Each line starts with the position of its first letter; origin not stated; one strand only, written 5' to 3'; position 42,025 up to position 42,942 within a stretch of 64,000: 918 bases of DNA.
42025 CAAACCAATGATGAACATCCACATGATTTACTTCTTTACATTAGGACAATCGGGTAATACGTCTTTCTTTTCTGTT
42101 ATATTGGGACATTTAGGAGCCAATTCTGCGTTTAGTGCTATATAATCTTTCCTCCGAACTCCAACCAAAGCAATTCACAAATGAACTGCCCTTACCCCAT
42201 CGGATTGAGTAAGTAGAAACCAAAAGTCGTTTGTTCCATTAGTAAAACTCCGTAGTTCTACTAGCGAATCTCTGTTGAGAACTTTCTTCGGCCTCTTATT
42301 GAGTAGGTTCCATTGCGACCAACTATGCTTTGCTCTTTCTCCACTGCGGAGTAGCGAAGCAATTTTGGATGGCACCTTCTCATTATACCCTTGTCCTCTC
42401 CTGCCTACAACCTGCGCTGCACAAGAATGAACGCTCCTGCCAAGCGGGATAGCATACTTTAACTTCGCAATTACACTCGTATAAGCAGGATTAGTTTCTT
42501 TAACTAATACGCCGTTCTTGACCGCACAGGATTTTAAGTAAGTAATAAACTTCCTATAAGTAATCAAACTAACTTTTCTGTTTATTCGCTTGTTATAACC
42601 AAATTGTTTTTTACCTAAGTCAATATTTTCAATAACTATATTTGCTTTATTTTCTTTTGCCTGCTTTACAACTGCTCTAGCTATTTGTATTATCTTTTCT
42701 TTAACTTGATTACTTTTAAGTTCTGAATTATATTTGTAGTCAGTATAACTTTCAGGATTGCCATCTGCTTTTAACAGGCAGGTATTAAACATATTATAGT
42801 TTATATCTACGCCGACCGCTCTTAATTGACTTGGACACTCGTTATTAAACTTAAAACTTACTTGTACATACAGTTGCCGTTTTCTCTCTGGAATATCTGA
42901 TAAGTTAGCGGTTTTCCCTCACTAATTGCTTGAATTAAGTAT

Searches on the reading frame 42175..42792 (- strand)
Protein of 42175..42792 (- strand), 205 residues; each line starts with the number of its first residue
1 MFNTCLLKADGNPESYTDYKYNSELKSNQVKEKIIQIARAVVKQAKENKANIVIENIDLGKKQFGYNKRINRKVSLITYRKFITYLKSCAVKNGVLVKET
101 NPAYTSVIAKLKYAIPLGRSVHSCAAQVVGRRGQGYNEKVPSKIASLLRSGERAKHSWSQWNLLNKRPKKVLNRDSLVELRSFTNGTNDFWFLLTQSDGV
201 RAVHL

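Call 78: search_protein_families(library=ncbifam, proteins=[window:42175-42792:-], max_evalue=0.00001)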
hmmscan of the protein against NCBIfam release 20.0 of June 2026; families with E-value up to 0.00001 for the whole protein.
window:42175-42792:- (205 aa): 3 families
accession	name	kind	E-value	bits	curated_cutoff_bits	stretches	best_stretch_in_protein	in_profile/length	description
TIGR01766.2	TIGR01766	domain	2.2e-15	56.9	32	1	28-106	3-82/82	IS200/IS605 family accessory protein TnpB-related protein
NF040570.1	guided_TnpB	subfamily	8.8e-11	41.7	100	1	26-113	266-353/389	RNA-guided endonuclease TnpB family protein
NF049972.1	CRISPR_Cas12f2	exception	1.9e-08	33.5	450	1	28-106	394-473/524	type V CRISPR-associated effector Cas12f2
